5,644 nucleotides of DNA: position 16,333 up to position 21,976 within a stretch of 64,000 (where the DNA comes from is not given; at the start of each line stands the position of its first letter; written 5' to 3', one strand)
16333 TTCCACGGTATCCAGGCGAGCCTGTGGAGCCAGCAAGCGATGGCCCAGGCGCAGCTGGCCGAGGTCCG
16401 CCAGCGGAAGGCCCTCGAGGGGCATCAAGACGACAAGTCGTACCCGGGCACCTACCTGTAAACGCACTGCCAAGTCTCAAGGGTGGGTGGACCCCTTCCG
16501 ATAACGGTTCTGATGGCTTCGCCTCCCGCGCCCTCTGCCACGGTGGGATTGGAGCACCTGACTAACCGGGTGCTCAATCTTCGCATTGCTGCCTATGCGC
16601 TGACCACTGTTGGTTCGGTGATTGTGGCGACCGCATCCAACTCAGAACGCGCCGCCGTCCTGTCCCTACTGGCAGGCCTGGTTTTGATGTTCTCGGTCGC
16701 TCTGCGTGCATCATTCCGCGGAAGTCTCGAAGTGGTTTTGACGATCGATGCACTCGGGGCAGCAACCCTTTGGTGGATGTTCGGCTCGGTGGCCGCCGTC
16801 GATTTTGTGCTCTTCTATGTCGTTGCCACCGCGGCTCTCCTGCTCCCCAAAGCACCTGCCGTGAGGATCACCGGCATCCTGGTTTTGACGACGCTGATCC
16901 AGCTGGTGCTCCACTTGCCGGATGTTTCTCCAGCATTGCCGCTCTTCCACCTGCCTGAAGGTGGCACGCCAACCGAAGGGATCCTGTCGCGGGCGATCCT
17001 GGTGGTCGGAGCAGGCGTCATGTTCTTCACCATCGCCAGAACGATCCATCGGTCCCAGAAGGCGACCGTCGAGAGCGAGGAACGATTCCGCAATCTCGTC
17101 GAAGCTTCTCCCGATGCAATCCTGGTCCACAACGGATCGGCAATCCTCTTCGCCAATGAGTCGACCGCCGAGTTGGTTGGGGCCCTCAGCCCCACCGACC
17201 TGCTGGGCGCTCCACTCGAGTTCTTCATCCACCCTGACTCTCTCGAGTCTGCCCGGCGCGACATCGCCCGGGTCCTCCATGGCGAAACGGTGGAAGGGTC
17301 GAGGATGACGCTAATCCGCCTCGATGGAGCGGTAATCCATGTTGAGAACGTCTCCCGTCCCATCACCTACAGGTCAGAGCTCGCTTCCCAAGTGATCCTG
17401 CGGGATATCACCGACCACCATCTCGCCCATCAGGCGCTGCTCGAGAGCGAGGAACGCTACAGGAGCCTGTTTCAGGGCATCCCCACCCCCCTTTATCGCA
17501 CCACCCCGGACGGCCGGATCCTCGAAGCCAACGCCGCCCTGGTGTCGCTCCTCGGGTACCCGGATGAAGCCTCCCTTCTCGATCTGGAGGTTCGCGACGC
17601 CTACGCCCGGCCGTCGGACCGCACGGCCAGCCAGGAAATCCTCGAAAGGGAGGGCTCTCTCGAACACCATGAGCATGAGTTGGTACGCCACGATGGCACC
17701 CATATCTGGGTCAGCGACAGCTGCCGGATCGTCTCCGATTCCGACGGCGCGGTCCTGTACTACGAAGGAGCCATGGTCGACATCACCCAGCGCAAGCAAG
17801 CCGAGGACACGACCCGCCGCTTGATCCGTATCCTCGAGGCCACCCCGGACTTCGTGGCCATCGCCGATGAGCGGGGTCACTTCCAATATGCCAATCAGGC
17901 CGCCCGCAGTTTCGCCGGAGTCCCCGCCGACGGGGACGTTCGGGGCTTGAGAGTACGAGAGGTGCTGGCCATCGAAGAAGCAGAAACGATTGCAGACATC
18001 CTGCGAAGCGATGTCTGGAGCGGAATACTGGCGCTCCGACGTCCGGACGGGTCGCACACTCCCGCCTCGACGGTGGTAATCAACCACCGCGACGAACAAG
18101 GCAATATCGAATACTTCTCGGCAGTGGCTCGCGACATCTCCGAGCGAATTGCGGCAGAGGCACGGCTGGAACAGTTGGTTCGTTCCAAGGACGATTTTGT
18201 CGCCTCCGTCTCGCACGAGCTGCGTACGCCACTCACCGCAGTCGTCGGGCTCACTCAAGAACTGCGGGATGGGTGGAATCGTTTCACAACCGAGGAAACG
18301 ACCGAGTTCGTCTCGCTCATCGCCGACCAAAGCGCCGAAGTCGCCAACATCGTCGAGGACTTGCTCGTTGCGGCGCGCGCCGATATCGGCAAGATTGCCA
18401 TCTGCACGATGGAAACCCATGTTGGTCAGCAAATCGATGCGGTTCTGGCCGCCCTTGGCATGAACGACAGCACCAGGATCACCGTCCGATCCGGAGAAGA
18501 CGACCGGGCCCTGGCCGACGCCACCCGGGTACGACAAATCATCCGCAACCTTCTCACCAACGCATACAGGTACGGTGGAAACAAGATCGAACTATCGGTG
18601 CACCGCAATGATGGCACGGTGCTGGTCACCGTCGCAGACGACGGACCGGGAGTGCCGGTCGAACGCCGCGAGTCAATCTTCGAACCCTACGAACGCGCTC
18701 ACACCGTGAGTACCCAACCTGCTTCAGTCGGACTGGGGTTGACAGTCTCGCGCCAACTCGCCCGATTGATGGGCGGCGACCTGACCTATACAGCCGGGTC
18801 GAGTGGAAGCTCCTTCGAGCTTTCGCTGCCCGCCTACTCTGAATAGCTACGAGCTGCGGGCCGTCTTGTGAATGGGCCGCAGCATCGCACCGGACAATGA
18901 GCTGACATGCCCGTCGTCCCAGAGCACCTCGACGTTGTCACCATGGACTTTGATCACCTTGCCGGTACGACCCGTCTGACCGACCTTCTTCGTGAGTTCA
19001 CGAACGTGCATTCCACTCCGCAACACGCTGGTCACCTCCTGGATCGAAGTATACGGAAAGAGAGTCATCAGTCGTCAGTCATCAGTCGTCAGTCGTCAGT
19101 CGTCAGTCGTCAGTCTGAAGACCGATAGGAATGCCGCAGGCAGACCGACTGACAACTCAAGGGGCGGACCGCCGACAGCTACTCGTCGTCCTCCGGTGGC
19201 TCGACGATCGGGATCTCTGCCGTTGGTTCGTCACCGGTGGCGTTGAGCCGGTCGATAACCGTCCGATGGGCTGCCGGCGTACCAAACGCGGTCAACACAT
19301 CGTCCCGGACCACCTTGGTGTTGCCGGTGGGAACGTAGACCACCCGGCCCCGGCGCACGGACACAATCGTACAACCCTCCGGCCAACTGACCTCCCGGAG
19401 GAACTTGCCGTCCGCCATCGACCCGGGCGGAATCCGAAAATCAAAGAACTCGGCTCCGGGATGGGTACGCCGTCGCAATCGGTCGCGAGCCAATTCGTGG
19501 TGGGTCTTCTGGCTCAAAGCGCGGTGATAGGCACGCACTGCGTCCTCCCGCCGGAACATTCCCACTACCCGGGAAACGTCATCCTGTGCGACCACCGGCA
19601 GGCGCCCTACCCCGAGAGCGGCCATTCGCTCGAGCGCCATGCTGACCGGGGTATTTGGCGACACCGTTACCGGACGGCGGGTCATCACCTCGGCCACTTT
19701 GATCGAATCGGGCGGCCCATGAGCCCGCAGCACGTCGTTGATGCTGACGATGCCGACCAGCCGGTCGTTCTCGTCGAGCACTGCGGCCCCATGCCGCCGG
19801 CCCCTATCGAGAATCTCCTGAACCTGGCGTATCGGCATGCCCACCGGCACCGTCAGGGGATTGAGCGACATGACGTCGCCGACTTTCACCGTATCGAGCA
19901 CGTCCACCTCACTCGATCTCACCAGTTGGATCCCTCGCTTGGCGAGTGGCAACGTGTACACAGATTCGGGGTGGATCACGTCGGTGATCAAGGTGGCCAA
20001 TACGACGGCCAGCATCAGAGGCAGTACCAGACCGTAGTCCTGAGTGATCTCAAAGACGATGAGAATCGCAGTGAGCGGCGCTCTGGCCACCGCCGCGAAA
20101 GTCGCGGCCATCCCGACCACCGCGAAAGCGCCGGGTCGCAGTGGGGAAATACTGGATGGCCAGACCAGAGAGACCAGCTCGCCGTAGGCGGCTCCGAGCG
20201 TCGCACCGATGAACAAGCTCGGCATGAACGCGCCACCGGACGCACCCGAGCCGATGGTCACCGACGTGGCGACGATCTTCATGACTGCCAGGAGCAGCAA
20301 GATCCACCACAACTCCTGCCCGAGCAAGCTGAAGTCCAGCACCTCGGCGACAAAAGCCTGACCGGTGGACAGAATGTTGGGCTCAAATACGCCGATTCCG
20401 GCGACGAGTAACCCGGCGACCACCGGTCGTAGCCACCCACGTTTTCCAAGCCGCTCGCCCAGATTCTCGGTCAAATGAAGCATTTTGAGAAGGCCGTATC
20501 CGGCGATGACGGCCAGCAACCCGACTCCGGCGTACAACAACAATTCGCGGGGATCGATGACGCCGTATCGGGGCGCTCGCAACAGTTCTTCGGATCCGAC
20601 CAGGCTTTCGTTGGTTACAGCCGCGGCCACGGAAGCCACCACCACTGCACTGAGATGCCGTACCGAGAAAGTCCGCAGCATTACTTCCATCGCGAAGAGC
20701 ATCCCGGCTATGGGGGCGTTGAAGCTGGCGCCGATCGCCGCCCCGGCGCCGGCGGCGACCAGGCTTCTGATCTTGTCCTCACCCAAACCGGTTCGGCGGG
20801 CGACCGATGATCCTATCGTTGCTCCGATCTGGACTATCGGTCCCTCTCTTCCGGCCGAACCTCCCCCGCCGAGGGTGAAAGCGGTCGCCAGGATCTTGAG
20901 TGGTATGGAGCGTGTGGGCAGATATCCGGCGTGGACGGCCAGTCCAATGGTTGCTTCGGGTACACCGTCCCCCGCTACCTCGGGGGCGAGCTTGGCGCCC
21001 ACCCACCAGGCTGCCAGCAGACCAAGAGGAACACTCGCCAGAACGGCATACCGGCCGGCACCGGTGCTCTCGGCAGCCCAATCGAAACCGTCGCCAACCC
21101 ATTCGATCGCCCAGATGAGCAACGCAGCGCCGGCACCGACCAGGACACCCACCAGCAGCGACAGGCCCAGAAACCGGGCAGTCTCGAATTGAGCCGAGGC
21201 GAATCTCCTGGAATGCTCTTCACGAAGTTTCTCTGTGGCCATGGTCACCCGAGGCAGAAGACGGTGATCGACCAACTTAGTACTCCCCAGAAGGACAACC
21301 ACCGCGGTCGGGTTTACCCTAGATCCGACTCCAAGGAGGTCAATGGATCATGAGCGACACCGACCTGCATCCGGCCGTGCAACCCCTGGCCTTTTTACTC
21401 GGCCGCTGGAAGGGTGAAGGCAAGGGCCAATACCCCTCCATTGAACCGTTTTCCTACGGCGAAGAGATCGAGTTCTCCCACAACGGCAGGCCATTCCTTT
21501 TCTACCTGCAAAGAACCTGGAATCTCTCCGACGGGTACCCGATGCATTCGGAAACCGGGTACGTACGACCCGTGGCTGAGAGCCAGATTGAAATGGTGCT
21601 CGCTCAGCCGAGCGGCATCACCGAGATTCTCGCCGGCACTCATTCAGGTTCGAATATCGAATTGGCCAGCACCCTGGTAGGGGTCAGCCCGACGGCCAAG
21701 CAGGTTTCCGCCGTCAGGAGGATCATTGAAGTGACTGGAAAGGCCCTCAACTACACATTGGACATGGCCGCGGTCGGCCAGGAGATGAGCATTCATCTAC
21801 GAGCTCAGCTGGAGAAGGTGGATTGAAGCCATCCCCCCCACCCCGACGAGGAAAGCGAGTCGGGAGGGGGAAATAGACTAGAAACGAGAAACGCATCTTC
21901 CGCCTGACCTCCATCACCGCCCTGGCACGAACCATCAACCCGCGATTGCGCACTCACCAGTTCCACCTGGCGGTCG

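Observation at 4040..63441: Phase-coherent heptanucleotide word arrays fill about half of the larger intergenic spacers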

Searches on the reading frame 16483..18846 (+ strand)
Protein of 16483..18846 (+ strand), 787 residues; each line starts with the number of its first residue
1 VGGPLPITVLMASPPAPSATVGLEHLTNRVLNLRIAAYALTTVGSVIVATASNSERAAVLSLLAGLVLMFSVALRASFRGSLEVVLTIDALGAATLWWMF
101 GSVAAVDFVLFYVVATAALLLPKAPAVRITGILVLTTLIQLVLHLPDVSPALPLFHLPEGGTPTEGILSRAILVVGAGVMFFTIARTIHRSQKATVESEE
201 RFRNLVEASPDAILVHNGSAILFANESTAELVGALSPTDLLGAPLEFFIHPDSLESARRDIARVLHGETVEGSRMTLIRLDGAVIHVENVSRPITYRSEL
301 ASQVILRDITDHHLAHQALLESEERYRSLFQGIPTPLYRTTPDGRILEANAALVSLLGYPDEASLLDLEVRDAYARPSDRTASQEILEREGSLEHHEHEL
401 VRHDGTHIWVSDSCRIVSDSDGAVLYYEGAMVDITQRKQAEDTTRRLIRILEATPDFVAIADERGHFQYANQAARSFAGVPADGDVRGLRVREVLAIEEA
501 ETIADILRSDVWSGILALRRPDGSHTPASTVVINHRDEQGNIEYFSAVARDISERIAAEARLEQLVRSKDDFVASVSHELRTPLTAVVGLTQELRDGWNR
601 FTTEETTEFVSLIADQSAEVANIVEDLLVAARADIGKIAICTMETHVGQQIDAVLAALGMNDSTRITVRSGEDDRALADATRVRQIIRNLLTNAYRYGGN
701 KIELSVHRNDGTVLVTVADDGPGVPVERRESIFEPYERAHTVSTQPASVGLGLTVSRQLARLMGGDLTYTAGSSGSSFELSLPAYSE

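Call 9: search_protein_families(library=pfam, proteins=[window:16483-18846:+])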
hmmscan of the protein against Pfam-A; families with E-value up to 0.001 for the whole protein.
window:16483-18846:+ (787 aa): 8 families
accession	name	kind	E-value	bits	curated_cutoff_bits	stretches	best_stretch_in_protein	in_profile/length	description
PF13426.13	PAS_9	-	2.4e-31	108.5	27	3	455-554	1-103/103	PAS domain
PF00989.32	PAS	-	5.7e-30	104.1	22.6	3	449-552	5-113/113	PAS fold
PF08448.16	PAS_4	-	1.3e-24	86.9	23.1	3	451-555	1-108/110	PAS fold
PF02518.31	HATPase_c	-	4.6e-24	85.4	26.4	1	679-784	2-109/111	Histidine kinase-, DNA gyrase B-, and HSP90-like ATPase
PF13188.13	PAS_8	-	9e-24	83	21.8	3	324-376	1-53/65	PAS domain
PF08447.18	PAS_3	-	2.1e-16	60.4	25.6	2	347-430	2-88/89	PAS fold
PF00512.31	HisKA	-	7.3e-16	58.4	26.9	1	569-634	2-64/66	His Kinase A (phospho-acceptor) domain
PF13581.12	HATPase_c_2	-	0.00045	20.7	27.4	0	679-761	28-110/127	Histidine kinase-like ATPase domain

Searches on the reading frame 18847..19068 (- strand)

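Call 27: search_protein_families(library=pfam, proteins=[window:18847-19068:-], max_evalue=0.01)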
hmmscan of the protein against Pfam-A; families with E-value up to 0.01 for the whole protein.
window:18847-19068:- (73 aa): 1 family
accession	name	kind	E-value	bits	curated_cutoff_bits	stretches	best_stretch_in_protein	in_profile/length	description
PF23044.1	SH3-C_UBE2O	-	0.0093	16.3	21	0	27-58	20-51/68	UBE2O, ubiquitin binding SH3-C domain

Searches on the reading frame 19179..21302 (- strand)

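Call 9: search_protein_families(library=pfam, proteins=[window:19179-21302:-])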
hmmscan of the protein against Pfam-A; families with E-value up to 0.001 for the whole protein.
window:19179-21302:- (707 aa): 3 families
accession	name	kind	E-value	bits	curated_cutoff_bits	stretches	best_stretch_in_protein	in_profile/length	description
PF00654.25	Voltage_CLC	-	3.8e-94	316.1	24.8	1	94-440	1-345/346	Voltage gated chloride channel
PF00571.33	CBS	-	5.4e-27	94.3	24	2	536-593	1-56/57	CBS domain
PF02080.26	TrkA_C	-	9.7e-14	51.5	27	1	621-684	3-68/71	TrkA-C domain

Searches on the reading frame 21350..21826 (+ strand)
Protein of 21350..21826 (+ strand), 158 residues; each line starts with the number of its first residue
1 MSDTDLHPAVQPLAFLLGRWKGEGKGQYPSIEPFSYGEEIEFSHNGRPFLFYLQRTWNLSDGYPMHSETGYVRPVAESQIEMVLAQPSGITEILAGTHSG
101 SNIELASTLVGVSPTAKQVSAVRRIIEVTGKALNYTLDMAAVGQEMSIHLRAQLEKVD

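Call 92: search_protein_families(library=pfam, proteins=[window:21350-21826:+], max_evalue=0.001)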
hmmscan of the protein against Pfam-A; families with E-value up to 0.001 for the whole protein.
window:21350-21826:+ (158 aa): 1 family
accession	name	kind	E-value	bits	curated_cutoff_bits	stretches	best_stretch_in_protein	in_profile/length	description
PF08768.17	THAP4_heme-bd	-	2.4e-50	171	25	1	10-156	2-151/151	THAP4-like, heme-binding beta-barrel domain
